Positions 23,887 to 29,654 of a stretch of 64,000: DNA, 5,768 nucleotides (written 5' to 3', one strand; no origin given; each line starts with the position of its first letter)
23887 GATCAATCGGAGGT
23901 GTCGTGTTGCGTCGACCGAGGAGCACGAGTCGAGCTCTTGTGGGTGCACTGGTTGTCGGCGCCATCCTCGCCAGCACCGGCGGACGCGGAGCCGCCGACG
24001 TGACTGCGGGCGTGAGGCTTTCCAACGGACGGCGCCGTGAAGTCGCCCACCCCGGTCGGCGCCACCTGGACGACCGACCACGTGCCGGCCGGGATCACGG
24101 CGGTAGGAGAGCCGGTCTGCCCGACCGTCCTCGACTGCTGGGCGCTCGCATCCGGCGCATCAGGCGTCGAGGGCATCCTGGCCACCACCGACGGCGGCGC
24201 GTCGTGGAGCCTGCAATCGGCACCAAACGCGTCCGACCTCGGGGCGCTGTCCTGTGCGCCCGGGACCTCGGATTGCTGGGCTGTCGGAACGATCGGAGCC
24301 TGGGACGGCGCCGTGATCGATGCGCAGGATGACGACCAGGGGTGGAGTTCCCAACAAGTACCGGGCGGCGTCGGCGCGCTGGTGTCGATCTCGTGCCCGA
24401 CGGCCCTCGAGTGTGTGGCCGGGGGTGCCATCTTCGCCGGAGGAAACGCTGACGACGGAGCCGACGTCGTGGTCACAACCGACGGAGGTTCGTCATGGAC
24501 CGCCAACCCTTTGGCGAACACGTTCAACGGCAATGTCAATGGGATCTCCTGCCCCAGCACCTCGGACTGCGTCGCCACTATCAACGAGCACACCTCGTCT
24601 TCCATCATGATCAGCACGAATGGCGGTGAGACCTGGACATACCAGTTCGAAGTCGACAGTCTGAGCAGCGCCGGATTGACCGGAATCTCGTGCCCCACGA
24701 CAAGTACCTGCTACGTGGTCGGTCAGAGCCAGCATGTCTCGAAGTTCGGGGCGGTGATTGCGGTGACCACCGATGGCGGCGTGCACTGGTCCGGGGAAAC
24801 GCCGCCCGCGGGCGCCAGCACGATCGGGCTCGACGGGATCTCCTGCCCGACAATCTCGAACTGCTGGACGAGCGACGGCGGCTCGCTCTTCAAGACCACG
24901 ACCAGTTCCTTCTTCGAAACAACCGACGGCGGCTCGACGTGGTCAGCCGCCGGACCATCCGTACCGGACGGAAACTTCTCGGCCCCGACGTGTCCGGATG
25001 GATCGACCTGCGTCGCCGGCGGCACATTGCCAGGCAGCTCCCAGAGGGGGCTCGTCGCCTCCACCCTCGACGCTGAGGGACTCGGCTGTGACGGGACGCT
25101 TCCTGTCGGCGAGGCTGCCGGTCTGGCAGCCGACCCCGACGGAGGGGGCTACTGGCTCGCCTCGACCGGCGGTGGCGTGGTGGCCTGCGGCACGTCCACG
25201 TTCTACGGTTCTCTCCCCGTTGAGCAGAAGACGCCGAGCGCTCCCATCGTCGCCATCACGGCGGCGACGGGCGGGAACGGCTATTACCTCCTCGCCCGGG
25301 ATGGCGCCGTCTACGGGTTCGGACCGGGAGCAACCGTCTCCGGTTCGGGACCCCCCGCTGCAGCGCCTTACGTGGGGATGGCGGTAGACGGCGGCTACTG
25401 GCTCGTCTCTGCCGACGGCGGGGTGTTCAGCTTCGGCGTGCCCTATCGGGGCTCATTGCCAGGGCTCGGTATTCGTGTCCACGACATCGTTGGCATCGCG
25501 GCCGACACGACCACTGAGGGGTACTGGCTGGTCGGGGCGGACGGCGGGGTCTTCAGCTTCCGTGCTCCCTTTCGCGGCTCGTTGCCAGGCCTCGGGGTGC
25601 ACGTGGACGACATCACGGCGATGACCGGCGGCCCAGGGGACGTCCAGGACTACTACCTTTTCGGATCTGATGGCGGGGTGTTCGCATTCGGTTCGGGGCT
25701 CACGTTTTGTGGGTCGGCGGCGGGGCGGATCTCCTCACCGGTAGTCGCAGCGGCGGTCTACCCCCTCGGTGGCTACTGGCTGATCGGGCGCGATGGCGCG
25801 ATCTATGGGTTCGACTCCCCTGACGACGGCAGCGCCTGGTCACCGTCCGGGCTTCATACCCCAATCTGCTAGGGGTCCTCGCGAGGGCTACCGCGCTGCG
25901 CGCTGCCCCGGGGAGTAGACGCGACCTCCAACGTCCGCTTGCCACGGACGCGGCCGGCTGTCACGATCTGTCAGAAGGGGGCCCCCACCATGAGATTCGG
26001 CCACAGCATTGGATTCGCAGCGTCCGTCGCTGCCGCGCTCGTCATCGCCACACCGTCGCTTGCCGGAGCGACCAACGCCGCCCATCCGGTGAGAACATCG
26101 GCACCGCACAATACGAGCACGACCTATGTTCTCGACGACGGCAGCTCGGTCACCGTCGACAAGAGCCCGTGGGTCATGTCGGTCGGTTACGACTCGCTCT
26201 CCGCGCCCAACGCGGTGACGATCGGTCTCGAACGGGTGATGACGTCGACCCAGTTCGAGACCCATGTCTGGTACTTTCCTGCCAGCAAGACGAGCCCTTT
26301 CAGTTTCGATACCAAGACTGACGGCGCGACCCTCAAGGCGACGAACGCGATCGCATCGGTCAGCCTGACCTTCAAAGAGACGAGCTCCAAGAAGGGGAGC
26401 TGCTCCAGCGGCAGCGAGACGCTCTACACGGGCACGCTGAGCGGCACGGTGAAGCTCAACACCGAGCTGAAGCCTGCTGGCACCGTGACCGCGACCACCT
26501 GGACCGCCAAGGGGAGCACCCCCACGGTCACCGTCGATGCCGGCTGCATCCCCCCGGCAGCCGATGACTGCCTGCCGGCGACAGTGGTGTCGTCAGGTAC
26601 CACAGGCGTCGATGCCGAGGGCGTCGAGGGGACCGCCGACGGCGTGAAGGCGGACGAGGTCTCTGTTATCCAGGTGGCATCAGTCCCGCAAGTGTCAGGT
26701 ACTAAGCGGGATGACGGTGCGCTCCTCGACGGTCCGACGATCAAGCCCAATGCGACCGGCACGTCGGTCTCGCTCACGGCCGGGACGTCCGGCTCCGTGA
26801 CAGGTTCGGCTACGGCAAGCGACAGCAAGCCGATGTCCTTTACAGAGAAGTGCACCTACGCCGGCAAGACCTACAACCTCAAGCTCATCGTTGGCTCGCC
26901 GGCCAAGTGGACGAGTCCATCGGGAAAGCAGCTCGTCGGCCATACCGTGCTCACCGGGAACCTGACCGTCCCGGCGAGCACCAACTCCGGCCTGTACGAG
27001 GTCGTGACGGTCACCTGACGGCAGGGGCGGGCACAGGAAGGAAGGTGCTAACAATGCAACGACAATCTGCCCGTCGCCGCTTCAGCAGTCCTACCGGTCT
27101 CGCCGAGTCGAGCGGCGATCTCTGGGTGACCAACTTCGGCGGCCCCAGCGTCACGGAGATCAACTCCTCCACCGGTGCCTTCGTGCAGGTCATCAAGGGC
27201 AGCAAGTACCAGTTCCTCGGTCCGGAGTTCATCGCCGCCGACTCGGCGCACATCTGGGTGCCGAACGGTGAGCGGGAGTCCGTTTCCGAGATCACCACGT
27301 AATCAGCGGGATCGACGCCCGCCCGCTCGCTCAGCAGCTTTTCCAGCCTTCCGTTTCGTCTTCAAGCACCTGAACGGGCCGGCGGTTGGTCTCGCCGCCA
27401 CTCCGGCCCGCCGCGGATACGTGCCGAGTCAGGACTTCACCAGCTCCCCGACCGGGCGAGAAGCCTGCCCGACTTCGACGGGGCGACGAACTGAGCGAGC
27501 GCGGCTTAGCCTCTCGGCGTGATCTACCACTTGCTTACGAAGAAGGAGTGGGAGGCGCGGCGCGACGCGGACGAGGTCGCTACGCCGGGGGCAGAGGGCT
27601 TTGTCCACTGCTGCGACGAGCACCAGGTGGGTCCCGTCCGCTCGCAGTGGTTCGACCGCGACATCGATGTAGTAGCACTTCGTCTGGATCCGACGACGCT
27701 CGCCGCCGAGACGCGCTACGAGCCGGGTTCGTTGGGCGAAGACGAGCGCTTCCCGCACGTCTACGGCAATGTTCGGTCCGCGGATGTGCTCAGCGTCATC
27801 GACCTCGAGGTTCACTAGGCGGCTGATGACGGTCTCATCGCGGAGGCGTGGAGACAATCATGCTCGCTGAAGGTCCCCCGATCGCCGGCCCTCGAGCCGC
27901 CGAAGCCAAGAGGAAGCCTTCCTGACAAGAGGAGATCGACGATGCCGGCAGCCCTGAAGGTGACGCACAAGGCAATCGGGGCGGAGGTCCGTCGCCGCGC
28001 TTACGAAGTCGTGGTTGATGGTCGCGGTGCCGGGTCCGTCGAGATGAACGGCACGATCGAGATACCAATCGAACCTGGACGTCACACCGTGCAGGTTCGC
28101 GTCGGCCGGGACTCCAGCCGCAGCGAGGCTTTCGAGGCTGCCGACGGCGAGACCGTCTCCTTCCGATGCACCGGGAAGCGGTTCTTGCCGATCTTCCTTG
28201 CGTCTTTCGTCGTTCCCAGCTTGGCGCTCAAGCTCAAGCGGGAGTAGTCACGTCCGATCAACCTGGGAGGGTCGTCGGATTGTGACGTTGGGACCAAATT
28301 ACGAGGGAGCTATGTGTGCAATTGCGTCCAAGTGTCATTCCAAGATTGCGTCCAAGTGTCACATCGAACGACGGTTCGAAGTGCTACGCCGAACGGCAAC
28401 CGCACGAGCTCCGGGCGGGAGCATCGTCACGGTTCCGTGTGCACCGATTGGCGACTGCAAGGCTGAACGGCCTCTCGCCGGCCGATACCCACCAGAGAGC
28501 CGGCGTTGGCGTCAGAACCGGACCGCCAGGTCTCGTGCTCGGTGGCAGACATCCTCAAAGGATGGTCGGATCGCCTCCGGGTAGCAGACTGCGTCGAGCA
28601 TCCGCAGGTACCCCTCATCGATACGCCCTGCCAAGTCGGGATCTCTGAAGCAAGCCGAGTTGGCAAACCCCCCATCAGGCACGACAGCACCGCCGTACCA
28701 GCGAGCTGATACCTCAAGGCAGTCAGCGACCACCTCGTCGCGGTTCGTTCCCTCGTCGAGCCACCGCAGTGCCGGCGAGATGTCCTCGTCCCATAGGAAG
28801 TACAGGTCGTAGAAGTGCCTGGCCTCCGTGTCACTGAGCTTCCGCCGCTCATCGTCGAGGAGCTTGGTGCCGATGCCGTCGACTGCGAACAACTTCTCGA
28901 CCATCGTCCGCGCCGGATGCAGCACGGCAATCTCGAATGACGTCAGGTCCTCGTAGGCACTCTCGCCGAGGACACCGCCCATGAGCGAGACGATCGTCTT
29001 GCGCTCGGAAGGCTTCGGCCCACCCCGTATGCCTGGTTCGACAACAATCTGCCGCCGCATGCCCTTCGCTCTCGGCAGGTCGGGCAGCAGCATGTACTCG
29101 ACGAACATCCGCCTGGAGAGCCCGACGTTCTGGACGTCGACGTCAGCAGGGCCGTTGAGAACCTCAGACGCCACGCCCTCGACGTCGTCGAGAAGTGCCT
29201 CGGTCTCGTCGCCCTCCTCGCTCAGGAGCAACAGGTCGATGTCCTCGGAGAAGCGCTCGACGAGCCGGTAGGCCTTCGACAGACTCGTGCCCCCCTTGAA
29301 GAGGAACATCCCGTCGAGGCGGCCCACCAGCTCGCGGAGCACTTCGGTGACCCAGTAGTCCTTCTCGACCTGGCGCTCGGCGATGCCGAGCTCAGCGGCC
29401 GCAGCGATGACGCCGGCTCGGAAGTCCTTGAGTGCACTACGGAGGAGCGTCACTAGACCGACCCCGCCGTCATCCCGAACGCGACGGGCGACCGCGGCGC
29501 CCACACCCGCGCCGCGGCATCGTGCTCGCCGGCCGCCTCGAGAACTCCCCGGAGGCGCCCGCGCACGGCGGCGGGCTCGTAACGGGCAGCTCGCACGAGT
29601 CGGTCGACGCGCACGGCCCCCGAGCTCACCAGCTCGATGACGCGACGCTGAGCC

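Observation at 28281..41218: One 19-22 bp repeat family marks both edges of a 12.8-kb defence/TA/IS island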

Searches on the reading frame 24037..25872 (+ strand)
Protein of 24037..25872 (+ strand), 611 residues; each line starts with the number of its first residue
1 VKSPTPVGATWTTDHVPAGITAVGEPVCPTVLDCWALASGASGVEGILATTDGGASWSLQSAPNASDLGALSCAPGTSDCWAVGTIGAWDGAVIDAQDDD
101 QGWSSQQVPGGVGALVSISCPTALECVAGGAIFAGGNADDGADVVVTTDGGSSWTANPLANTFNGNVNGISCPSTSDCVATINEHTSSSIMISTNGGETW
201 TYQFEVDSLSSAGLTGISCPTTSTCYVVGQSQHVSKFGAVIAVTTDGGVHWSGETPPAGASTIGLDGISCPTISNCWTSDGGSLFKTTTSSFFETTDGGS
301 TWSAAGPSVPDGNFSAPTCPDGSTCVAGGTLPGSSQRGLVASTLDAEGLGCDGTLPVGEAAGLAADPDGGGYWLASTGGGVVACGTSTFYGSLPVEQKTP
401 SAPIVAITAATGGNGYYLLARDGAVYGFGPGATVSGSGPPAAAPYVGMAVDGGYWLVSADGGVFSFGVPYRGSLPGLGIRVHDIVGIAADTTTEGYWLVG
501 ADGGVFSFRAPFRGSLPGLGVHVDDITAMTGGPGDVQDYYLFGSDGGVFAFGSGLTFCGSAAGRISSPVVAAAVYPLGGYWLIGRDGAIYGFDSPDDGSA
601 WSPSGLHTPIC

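Call 12: search_protein_families(library=pfam, proteins=[window:24037-25872:+], max_evalue=0.01)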
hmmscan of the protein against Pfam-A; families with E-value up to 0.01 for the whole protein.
window:24037-25872:+ (611 aa): 3 families
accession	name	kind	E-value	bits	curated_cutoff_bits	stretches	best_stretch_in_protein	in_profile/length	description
PF02012.26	BNR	-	6.6e-05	22.7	27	0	192-201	2-11/12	BNR/Asp-box repeat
PF15902.12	Sortilin-Vps10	-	0.00033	20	33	0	143-252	2-110/446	Sortilin, neurotensin receptor 3,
PF14870.12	PSII_BNR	-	0.0082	15.9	27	0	187-236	253-301/303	Photosynthesis system II assembly factor YCF48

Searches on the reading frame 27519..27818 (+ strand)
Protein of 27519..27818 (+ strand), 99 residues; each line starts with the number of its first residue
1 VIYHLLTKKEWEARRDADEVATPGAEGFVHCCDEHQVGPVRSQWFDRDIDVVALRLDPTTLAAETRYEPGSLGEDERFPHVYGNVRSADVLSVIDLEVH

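Call 8: search_protein_families(library=pfam, proteins=[window:27519-27818:+], max_evalue=0.01)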
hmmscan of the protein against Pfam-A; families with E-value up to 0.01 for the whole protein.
window:27519-27818:+ (99 aa): 1 family
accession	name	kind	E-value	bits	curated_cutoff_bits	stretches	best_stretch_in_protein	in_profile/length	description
PF06108.18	DUF952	-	5e-18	65.2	23.7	1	6-93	2-90/90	Protein of unknown function (DUF952)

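Call 9: find_encoding_contigs(protein=window:27519-27818:+, flank=10000, max_places=10)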
Protein window:27519-27818:+ (99 aa): no gene with exactly this product is on record in the collection.

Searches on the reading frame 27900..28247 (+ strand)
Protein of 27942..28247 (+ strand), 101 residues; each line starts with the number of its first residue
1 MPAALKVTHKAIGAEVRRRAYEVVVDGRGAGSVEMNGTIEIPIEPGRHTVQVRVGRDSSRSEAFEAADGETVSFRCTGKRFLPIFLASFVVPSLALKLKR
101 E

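Call 8: search_protein_families(library=pfam, proteins=[window:27942-28247:+], max_evalue=0.01)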
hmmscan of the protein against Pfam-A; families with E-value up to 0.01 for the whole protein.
window:27942-28247:+ (101 aa): 1 family
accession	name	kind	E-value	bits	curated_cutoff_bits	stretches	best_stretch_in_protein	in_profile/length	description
PF06832.18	BiPBP_C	-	0.008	16.5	26.8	0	5-52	33-78/90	Penicillin-Binding Protein C-terminus Family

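Call 32: search_protein_families(library=ncbifam, proteins=[window:27942-28247:+], max_evalue=0.01)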
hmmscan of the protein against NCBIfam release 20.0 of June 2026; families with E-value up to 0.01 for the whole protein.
window:27942-28247:+ (101 aa): 0 families

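Call 33: search_protein_families(library=phrogs, proteins=[window:27942-28247:+], max_evalue=0.01)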
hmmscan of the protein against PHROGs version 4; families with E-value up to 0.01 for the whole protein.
window:27942-28247:+ (101 aa): 0 families

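Call 68: search_protein_families(library=pfam, alignment_id=A1, max_evalue=0.001)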
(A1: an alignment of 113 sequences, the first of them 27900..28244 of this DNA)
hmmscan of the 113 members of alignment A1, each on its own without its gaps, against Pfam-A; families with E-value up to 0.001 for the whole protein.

A. member 1, window:27900-28244:+ (115 aa): 0 families

B. families by the number of members that match (of 113 scanned): 24 families
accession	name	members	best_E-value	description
PF00326.27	Peptidase_S9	2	5.6e-06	Prolyl oligopeptidase family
PF20434.5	BD-FAE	1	3.4e-40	BD-FAE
PF08843.17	AbiEii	1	5.6e-26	Nucleotidyl transferase AbiEii toxin, Type IV TA system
PF07859.19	Abhydrolase_3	1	6.6e-22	alpha/beta hydrolase fold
PF18731.6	HEPN_Swt1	1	1.5e-20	Swt1-like HEPN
PF13424.12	TPR_12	1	6.3e-16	Tetratricopeptide repeat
PF00211.25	Guanylate_cyc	1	3.7e-14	Adenylate and Guanylate cyclase catalytic domain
PF17874.7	TPR_MalT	1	1.8e-11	MalT-like TPR region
PF13374.12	TPR_10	1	5.9e-10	Tetratricopeptide repeat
PF24706.1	DUF7669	1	5.6e-08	Domain of unknown function (DUF7669)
PF07719.23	TPR_2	1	7.2e-08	Tetratricopeptide repeat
PF02604.26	PhdYeFM_antitox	1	3e-07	Antitoxin Phd_YefM, type II toxin-antitoxin system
PF13191.12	AAA_16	1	3.1e-07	AAA ATPase domain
PF13176.12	TPR_7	1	5.2e-07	Tetratricopeptide repeat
PF01548.23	DEDD_Tnp_IS110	1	5.3e-07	Transposase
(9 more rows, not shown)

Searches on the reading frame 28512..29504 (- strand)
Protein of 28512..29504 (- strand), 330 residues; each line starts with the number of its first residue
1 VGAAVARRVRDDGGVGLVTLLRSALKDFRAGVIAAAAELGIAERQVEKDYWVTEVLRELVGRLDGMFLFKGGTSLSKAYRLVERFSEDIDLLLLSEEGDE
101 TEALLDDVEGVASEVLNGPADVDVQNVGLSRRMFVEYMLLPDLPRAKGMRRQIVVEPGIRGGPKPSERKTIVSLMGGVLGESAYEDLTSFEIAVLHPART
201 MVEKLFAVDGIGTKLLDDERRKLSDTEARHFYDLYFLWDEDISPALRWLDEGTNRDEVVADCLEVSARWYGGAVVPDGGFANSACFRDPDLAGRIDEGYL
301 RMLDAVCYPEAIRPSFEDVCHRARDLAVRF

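Call 8: search_protein_families(library=pfam, proteins=[window:28512-29504:-], max_evalue=0.01)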
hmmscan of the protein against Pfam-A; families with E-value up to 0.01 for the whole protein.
window:28512-29504:- (330 aa): 1 family
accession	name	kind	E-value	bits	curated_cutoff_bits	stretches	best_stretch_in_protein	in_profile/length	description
PF08843.17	AbiEii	-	2.1e-26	93.8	22.5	1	63-246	11-177/238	Nucleotidyl transferase AbiEii toxin, Type IV TA system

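Call 113: search_protein_families(library=padloc, proteins=[window:28512-29504:-], max_evalue=0.001)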
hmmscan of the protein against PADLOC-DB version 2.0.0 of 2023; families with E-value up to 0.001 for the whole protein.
window:28512-29504:- (330 aa): 20 families
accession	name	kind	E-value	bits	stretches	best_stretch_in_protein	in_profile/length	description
PDLC02322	AbiEii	-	1.6e-55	186.8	1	19-324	2-316/324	AbiEii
PDLC02292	AbiEii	-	1.9e-48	163.7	1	21-241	3-209/283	AbiEii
PDLC02289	AbiEii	-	5.6e-40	135.7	1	22-244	8-221/309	AbiEii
PDLC02297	AbiEii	-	4.4e-21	73.5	1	35-239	11-219/307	AbiEii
PDLC02302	AbiEii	-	1.7e-20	71.7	1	33-239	13-224/313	AbiEii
PDLC02315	AbiEii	-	1.2e-18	65.4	1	34-93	24-86/352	AbiEii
PDLC02316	AbiEii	-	1.5e-15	55.4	1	37-99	19-82/314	AbiEii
PDLC02304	AbiEii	-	1e-14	53.1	1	34-239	9-189/260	AbiEii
PDLC02323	AbiEii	-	4.9e-13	47.3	1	39-99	12-71/248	AbiEii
PDLC02303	AbiEii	-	3.1e-11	41.2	1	35-99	9-73/249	AbiEii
PDLC02317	AbiEii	-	2.6e-08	31.3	1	31-105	6-82/396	AbiEii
PDLC02307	AbiEii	-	9e-08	30.2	1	53-91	9-46/219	AbiEii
PDLC02294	AbiEii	-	3.4e-07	28.4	1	43-116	19-92/260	AbiEii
PDLC02321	AbiEii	-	3.5e-07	28.2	1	45-91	21-67/296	AbiEii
PDLC02291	AbiEii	-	2.7e-06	25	1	34-117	25-100/310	AbiEii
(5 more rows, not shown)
